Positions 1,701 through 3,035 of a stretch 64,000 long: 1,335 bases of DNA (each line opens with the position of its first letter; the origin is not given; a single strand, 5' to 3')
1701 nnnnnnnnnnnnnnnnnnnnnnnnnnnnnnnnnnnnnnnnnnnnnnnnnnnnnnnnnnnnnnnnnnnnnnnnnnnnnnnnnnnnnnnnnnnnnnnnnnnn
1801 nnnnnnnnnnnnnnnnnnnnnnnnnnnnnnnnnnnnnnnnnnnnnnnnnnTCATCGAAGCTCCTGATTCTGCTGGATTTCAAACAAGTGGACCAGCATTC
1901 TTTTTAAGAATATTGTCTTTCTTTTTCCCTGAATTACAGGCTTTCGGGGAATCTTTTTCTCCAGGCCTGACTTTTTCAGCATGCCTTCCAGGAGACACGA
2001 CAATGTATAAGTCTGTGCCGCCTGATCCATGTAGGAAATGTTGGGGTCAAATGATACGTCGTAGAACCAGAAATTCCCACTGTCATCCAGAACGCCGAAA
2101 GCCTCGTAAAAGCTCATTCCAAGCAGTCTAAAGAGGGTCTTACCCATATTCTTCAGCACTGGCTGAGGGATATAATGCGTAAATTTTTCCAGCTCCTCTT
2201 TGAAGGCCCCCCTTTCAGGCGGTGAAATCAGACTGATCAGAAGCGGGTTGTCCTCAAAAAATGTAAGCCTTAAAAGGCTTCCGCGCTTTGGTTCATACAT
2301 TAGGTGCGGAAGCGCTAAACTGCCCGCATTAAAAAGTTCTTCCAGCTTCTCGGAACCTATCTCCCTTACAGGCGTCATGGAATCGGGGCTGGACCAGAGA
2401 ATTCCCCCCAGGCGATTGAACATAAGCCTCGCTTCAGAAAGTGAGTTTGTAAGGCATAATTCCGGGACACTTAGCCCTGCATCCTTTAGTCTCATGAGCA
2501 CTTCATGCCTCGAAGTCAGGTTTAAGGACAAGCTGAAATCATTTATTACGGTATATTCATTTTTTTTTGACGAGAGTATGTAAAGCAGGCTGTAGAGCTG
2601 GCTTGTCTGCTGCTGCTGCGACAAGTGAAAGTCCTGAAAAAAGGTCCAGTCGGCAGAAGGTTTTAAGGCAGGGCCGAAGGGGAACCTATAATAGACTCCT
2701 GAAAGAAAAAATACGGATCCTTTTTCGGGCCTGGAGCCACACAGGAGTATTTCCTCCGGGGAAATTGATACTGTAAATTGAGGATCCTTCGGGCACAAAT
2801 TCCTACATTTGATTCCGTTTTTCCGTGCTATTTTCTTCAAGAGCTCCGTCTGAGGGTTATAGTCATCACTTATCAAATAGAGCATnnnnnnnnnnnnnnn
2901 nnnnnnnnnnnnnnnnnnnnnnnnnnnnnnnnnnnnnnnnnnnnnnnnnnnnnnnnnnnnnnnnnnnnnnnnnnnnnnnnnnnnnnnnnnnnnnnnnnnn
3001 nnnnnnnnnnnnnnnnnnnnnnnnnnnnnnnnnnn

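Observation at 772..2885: Two ATP-grasp proteins, one degenerate, co-transcribed with the exporter: candidate precursor-modifying ligases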

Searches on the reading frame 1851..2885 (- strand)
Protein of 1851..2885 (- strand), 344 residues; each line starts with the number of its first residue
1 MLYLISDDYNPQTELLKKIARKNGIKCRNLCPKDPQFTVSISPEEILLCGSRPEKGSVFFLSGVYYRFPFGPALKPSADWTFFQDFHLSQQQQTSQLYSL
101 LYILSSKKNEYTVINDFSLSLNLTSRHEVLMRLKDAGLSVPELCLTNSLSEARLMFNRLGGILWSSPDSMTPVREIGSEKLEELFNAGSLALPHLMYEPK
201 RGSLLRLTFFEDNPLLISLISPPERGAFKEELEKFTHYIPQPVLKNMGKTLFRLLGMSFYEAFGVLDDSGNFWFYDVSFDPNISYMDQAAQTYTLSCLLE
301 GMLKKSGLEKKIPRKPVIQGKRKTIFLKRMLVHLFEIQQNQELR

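Call 4: search_protein_families(library=pfam, proteins=[window:1851-2885:-], max_evalue=0.1)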
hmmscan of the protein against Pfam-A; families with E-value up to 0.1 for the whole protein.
window:1851-2885:- (344 aa): 0 families

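Call 5: search_protein_families(library=ncbifam, proteins=[window:1851-2885:-], max_evalue=0.1)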
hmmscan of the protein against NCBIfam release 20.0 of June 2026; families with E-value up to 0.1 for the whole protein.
window:1851-2885:- (344 aa): 0 families

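Call 7: search_solved_structures(query=window:1851-2885:-, max_evalue=10, show_alignments=1)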
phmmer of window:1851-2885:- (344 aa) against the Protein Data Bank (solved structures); distinct sequences matched with E-value up to 10: 4.
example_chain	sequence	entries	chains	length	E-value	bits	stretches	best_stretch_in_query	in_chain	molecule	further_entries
4q1z_A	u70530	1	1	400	0.75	12.5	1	44-65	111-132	Putative lipoprotein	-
1n87_A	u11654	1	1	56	1.1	12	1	308-334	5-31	Pre-mRNA splicing factor PRP19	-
2bay_A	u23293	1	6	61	1.2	11.9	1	308-334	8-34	Pre-mRNA splicing factor PRP19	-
7drm_A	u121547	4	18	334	2.4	10.9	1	104-214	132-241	ATP-grasp domain-containing protein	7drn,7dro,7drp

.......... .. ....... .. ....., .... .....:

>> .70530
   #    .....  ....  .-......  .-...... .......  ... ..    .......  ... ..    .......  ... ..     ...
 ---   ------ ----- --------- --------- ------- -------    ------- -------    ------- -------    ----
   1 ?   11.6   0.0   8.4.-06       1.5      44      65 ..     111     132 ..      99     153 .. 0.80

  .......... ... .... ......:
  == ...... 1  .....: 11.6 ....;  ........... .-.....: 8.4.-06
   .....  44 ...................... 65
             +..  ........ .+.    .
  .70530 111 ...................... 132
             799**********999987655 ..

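Call 10: find_homologous_proteins(query=window:1851-2885:-)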
Query window:1851-2885:- (344 aa): 3 proteins with E <= 0.001 among 1614 candidates.
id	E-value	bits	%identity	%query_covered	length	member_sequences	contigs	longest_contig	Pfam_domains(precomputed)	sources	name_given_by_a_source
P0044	7.1e-229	777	100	100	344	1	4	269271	-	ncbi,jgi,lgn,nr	ncbi:MAG: hypothetical protein HF314_07380 [Ignavibacteria bacterium]|jgi:hypothetical protein|nr:hy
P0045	3.0e-146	505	66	100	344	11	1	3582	-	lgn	-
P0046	8.0e-118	412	56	99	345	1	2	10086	-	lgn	-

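Call 24: find_homologous_proteins(query=A2)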
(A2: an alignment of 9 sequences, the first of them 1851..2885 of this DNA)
Query A2 (9 sequences) (344 aa, profile of the alignment): 7 proteins with E <= 0.001 among 8000 candidates.
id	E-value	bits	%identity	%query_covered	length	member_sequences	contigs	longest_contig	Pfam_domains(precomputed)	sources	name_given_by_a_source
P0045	8.3e-138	477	66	100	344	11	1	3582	-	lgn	-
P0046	5.4e-136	471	56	99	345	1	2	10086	-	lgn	-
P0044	5.6e-136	471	100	100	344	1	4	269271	-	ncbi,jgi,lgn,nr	ncbi:MAG: hypothetical protein HF314_07380 [Ignavibacteria bacterium]|jgi:hypothetical protein|nr:hy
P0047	8.1e-119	414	23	83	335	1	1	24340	-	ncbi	-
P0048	4.9e-81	290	23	82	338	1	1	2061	-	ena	-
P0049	1.8e-78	282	23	82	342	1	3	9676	-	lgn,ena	-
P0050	2.1e-13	68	20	50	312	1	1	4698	PF08443.17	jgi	jgi:hypothetical protein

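Call 38: predict_structure(alignment_id=A3)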
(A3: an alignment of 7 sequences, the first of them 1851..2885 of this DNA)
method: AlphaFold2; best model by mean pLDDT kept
length: 344 residues; sequences in the alignment: 7
mean_pLDDT: 76.1   pTM: 0.76
mean pLDDT of the five models: 76.1, 72.0, 71.3, 70.2, 69.7
residues with pLDDT >= 90: 103; 70-90: 145; 50-70: 38; < 50: 58
segments of 3 or more residues with pLDDT < 50: 68-83, 222-237, 320-344
pLDDT, mean of each block of 10 residues (from residue 1): 88 93 93 83 83 91 64 43 53 74 87 81 75 94 91 93 75 79 74 83 85 84 35 43 89 90 86 88 78 93 92 73 37 36 40
secondary structure, 60 per line:
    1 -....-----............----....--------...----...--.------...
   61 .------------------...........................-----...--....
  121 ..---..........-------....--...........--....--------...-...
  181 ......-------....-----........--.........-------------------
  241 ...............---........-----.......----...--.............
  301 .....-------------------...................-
elements in order: E2-5 H11-22 E27-30 E39-41 E46-48 E58-61 H80-106 E112-114 H117-122 H126-135 E143-146 H149-159 E162-165 E174-176 H178-186 E194-197 E203-210 E213-221 H241-255 E259-266 E272-278 H288-305 H325-343

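Call 41: fold_search(model_id=the predicted structure, library=pdb)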
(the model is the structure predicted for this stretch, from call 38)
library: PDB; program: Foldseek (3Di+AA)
matches with E <= 10: 1210; with E <= 0.001: 643
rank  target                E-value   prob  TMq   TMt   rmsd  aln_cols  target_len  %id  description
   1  7drm_B                8.0e-17  1.00  0.66  0.76   4.7       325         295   15  Structure of ATP-grasp ligase PsnB complexed with minimal precursor, Mg, and ADP (released 2021-09-08)
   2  7drp_A                8.5e-17  1.00  0.67  0.73   4.5       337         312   15  Structure of ATP-grasp ligase PsnB complexed with phosphomimetic variant of minimal precursor, Mg, and ADP (released 2021-09-08)
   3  7drm_D                1.0e-16  1.00  0.68  0.75   4.8       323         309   16  Structure of ATP-grasp ligase PsnB complexed with minimal precursor, Mg, and ADP (released 2021-09-08)
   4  7drn_D                1.1e-16  1.00  0.68  0.78   3.6       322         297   15  Structure of ATP-grasp ligase PsnB complexed with precursor peptide PsnA2 and AMPPNP (released 2021-09-08)
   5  7drn_B                2.8e-16  1.00  0.66  0.76   4.0       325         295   15  Structure of ATP-grasp ligase PsnB complexed with precursor peptide PsnA2 and AMPPNP (released 2021-09-08)
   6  7dro_A                3.3e-16  1.00  0.66  0.75   5.0       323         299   15  Structure of ATP-grasp ligase PsnB complexed with minimal precursor (released 2021-09-08)
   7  7drm_C                4.2e-16  1.00  0.68  0.75   5.4       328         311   16  Structure of ATP-grasp ligase PsnB complexed with minimal precursor, Mg, and ADP (released 2021-09-08)
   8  7drp_B                6.8e-16  1.00  0.66  0.76   3.9       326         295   14  Structure of ATP-grasp ligase PsnB complexed with phosphomimetic variant of minimal precursor, Mg, and ADP (released 2021-09-08)
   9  7drm_A                9.7e-16  1.00  0.69  0.76   5.1       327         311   15  Structure of ATP-grasp ligase PsnB complexed with minimal precursor, Mg, and ADP (released 2021-09-08)
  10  7dro_C                1.0e-15  1.00  0.69  0.77   4.8       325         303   16  Structure of ATP-grasp ligase PsnB complexed with minimal precursor (released 2021-09-08)
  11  7drp_D                1.5e-15  1.00  0.67  0.77   3.9       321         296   15  Structure of ATP-grasp ligase PsnB complexed with phosphomimetic variant of minimal precursor, Mg, and ADP (released 2021-09-08)
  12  7dro_E                2.0e-15  1.00  0.66  0.76   5.0       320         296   16  Structure of ATP-grasp ligase PsnB complexed with minimal precursor (released 2021-09-08)
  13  7dro_B                2.5e-15  1.00  0.67  0.76   5.3       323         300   16  Structure of ATP-grasp ligase PsnB complexed with minimal precursor (released 2021-09-08)
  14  7m4s_B                1.7e-14  1.00  0.57  0.61   7.0       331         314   11  Crystal structure of macrocyclase AMdnB from Anabaena sp. PCC 7120 (released 2021-11-03)
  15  7dro_D                2.7e-14  1.00  0.65  0.77   4.8       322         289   14  Structure of ATP-grasp ligase PsnB complexed with minimal precursor (released 2021-09-08)
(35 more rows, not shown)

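Call 42: search_solved_structures(query=A2, max_evalue=1, show_alignments=2)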
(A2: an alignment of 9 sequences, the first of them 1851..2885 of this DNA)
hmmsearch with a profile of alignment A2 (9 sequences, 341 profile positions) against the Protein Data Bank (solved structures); distinct sequences matched with E-value up to 1: 7.
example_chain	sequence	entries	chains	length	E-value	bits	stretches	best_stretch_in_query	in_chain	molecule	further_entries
7drm_A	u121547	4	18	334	1.4e-16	63.4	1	3-234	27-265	ATP-grasp domain-containing protein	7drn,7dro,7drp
7mgv_A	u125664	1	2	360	0.0028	19.7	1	117-165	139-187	CdnC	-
7m4s_A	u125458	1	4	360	0.025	16.6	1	110-162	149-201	AMdnB protein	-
6qdv_d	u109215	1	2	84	0.37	12.7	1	30-79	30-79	Small nuclear ribonucleoprotein Sm D3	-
3cw1_D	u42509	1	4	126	0.4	12.6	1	30-79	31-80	Small nuclear ribonucleoprotein Sm D3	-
4wzj_A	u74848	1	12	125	0.96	11.4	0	30-79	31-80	Small nuclear ribonucleoprotein Sm D3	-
3jcr_R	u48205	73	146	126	0.97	11.3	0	30-79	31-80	SmD3 | Sm-D3 | Small nuclear ribonucleoprotein Sm D3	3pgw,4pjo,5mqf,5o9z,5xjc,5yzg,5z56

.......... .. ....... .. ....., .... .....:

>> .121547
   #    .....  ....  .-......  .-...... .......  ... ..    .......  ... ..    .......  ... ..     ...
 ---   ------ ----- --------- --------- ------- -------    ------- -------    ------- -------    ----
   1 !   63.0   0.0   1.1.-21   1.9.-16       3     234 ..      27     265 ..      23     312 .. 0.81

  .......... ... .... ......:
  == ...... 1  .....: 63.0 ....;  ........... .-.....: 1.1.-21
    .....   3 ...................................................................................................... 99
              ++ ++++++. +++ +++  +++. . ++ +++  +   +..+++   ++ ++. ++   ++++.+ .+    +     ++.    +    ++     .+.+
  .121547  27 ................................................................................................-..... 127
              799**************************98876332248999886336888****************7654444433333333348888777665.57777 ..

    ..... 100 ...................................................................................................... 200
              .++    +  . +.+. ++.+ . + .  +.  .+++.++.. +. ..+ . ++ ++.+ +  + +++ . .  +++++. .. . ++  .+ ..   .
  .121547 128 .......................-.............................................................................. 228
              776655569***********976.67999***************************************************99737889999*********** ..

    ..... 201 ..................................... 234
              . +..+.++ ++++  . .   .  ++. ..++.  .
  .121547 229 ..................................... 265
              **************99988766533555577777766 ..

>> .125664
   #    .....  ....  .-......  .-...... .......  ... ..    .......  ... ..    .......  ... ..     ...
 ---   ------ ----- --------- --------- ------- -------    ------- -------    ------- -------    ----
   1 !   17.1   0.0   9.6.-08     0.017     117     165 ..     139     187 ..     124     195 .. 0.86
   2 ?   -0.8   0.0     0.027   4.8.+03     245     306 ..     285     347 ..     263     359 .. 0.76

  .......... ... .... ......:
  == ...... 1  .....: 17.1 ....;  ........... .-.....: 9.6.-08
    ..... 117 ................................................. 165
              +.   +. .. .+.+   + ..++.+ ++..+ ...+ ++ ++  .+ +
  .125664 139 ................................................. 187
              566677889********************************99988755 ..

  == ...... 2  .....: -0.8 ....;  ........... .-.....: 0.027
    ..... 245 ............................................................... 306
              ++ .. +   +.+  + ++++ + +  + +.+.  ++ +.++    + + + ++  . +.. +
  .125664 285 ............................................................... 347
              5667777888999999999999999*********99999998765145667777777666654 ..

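Call 68: search_protein_representatives(alignment_id=A4)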
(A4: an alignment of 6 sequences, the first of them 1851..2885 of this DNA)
Query: 6 sequences, 338 profile positions. Proteins with E-value up to 0.001 (for the whole library): 792; up to 1e-10: 213; up to 1e-30: 105. The best 150 are listed.
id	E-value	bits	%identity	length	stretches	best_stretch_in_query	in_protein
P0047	3.3e-147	506.5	-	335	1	1-338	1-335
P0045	1.5e-146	504.3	-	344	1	1-337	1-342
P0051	5.4e-87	308.6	-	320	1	29-337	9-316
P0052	1.1e-86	307.5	-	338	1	1-337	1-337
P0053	1.3e-82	294.2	-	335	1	1-337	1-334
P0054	4.5e-82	292.4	-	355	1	3-337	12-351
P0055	1.7e-81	290.5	-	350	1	5-337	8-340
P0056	1.9e-81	290.3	-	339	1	1-337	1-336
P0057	4.3e-81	289.1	-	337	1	3-337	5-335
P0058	7.0e-81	288.5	-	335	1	1-337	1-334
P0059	2.7e-80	286.5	-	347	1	4-337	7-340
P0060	3.1e-80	286.3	-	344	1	1-337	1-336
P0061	5.9e-80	285.4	-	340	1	1-337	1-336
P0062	2.9e-79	283.2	-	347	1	1-337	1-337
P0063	4.5e-79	282.5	-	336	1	1-337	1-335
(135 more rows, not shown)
